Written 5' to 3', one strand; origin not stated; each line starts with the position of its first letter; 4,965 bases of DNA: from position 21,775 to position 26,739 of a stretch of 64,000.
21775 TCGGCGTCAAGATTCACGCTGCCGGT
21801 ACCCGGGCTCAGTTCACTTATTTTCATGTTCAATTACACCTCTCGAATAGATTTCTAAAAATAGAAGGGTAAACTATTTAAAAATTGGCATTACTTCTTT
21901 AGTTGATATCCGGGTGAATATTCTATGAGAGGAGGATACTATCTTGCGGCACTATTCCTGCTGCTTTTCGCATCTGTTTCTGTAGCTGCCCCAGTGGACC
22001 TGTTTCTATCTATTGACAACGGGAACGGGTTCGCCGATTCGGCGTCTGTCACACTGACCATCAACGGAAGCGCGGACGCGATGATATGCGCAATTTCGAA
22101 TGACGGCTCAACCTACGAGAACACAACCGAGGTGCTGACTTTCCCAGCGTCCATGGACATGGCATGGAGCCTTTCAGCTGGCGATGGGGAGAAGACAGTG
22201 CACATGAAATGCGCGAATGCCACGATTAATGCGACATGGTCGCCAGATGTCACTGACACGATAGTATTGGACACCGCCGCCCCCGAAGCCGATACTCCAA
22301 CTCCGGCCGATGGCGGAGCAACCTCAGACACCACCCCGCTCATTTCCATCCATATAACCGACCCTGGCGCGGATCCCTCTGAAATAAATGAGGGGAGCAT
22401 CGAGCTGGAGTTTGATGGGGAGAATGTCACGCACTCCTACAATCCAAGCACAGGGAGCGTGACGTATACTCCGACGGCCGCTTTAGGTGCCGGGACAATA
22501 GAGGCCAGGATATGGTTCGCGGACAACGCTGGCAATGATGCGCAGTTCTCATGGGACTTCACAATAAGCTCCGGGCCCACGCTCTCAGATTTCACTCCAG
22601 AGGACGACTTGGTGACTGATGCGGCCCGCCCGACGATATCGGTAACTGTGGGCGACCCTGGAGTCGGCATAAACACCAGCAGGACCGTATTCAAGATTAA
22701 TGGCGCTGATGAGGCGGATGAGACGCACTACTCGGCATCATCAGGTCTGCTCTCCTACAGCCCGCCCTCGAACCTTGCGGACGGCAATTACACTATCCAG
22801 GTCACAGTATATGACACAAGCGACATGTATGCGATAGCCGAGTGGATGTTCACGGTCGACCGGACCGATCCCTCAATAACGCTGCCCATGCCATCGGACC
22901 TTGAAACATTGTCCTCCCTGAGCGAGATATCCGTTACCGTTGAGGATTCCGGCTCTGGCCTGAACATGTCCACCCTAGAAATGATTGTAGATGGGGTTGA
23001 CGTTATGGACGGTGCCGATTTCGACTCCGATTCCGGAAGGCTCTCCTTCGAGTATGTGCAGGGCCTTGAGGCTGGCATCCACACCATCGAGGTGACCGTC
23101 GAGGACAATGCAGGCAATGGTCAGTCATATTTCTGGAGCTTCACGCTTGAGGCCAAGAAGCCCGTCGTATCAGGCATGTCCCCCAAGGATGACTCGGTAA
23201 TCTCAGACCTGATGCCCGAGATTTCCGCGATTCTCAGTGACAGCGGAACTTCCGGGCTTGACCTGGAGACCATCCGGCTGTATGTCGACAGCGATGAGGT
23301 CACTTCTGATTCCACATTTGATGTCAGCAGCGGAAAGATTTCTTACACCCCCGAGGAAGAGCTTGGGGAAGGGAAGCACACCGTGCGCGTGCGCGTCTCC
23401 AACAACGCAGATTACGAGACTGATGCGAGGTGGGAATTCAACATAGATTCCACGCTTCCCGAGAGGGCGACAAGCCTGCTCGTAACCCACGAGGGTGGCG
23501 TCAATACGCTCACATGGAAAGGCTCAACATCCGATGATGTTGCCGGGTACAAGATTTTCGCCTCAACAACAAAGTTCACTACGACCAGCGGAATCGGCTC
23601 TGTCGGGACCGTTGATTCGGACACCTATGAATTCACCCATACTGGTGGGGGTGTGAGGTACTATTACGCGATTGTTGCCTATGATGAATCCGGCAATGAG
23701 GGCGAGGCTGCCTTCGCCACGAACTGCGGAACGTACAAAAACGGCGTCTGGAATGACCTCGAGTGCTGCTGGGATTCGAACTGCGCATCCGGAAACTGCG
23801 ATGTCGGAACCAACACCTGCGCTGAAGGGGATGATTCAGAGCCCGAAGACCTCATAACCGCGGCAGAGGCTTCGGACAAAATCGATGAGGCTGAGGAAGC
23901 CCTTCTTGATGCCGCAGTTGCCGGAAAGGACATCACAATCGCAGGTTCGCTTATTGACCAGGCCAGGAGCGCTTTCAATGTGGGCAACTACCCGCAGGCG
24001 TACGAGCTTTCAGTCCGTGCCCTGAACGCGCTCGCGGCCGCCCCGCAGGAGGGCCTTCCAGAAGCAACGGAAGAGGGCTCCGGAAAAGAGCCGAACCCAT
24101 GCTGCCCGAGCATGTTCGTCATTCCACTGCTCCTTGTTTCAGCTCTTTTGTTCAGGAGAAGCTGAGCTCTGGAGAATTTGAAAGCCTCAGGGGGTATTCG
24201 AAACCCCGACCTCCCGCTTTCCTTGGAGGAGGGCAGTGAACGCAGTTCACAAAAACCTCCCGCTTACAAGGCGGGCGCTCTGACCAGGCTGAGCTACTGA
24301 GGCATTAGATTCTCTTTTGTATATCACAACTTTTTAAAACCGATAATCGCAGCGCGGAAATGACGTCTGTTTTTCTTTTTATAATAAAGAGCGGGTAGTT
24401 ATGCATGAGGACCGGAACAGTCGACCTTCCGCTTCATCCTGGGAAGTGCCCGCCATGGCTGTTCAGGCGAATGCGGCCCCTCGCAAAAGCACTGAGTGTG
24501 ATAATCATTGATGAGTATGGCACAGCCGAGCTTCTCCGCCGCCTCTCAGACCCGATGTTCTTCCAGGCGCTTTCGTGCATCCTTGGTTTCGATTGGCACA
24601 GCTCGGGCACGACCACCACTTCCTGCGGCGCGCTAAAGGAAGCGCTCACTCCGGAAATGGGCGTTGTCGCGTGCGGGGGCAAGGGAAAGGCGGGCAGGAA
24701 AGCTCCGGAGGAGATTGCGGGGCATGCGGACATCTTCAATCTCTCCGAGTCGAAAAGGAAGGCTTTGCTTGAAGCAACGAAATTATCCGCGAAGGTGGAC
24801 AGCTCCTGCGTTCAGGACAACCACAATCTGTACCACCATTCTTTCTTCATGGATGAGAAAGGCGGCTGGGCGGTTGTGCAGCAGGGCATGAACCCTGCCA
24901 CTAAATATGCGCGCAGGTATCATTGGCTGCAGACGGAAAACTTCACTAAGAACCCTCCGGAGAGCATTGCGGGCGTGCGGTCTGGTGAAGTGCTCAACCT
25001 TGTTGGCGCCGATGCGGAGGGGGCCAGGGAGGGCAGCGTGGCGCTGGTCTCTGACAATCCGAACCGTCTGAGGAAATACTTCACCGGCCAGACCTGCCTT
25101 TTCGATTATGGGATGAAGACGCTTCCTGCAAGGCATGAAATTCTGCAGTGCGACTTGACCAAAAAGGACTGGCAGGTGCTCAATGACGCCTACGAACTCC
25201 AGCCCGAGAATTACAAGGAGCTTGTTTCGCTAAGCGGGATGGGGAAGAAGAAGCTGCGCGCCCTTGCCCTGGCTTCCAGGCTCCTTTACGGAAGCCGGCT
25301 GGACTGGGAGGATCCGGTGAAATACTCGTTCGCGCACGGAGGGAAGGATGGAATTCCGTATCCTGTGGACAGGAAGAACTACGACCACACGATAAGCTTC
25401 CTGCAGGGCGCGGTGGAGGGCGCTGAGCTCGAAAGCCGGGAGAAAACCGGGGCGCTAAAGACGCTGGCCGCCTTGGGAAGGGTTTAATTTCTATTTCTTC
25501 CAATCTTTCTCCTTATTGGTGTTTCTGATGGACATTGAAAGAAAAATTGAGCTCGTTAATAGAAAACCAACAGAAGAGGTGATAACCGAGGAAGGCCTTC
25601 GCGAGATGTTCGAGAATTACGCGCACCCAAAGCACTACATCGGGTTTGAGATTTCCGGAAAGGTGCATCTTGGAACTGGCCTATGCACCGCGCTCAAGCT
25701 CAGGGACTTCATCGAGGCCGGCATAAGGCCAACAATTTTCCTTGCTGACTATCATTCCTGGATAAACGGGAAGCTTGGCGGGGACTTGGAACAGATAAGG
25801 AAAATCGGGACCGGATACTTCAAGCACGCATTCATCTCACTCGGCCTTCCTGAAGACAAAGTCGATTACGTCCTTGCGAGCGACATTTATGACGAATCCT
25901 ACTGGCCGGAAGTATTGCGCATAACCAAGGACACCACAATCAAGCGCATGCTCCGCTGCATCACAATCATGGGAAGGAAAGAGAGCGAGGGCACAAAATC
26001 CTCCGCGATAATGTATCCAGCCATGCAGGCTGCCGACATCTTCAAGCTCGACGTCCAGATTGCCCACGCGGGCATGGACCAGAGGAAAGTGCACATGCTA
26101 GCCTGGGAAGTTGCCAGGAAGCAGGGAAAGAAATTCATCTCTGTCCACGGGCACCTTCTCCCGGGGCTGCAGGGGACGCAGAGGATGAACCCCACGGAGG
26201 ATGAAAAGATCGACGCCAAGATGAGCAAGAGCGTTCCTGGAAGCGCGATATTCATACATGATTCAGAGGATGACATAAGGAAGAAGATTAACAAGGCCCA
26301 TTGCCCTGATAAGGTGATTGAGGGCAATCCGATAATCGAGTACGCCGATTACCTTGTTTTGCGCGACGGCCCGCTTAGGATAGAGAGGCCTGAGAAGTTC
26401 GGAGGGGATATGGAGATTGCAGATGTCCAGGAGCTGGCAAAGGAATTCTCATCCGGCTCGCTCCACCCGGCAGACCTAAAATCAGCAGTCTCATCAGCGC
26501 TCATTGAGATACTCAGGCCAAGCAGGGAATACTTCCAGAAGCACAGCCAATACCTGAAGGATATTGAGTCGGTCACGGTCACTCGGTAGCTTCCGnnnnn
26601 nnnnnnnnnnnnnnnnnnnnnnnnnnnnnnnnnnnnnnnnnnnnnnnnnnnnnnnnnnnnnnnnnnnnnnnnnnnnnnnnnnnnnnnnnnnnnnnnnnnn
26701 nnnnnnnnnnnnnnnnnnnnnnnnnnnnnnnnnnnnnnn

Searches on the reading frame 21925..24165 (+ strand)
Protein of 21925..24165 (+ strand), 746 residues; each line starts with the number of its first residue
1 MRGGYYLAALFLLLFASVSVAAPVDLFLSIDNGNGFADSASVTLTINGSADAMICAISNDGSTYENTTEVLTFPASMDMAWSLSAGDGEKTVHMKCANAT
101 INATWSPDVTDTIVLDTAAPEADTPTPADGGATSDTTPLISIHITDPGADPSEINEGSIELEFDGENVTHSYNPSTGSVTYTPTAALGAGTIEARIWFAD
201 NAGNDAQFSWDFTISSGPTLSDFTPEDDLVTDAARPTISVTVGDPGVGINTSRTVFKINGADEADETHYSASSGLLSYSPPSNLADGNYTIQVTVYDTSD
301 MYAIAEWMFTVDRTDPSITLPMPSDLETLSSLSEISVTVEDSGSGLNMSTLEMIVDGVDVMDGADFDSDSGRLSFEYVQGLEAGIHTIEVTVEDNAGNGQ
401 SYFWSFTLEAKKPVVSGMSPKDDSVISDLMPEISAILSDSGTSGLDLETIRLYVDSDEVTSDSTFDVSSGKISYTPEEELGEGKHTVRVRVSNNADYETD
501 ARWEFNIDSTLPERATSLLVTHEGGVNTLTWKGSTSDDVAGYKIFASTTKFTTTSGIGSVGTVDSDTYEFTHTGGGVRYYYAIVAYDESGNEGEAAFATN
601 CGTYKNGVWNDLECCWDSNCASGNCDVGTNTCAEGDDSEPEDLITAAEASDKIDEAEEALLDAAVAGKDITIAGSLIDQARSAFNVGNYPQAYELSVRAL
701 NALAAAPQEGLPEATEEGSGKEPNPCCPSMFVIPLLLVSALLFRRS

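Call 14: search_protein_families(library=ncbifam, proteins=[window:21925-24165:+], max_evalue=0.00001)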
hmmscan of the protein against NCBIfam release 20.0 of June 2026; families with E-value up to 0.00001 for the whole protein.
window:21925-24165:+ (746 aa): 1 family
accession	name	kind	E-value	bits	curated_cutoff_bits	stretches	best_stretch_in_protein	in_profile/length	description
NF033707.1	T9SS_sortase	equivalog_domain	5.6e-06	24.3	420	0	369-411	950-991/1095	type IX secretion system sortase PorU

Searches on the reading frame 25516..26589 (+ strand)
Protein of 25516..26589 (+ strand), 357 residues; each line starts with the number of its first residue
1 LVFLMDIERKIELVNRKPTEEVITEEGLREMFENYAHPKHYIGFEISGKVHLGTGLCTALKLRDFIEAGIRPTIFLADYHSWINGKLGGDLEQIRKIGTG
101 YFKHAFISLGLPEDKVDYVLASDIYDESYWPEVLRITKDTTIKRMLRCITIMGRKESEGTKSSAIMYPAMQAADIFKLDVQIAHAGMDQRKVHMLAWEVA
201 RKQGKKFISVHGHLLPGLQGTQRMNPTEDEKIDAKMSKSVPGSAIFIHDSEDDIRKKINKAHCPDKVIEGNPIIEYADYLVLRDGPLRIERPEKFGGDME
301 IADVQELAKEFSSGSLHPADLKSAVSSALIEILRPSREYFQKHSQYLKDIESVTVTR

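Call 14: search_protein_families(library=ncbifam, proteins=[window:25516-26589:+], max_evalue=0.00001)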
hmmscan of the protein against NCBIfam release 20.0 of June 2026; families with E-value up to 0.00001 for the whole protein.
window:25516-26589:+ (357 aa): 7 families
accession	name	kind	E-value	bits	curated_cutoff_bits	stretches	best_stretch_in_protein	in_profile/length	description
NF006330.0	PRK08560.1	equivalog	1.4e-124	415.6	220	1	5-350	1-338/342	tyrosine--tRNA ligase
TIGR00234.1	tyrS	equivalog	4.6e-34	118.2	113.8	1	10-342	6-387/406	tyrosine--tRNA ligase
TIGR00233.1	trpS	equivalog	5e-26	91.8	176.75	1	42-350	7-303/328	tryptophan--tRNA ligase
NF008925.0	PRK12285.1-2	equivalog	1.6e-12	47.1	451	1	43-262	68-277/365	tryptophan--tRNA ligase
NF008927.0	PRK12285.1-4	equivalog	3.3e-09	36.3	478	1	41-262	77-286/385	tryptophan--tRNA ligase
NF008926.0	PRK12285.1-3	equivalog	2.7e-07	29.9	320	0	234-262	316-344/429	tryptophan--tRNA ligase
NF008924.0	PRK12285.1-1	equivalog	3.3e-07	29.9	644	1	107-261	141-280/381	tryptophan--tRNA ligase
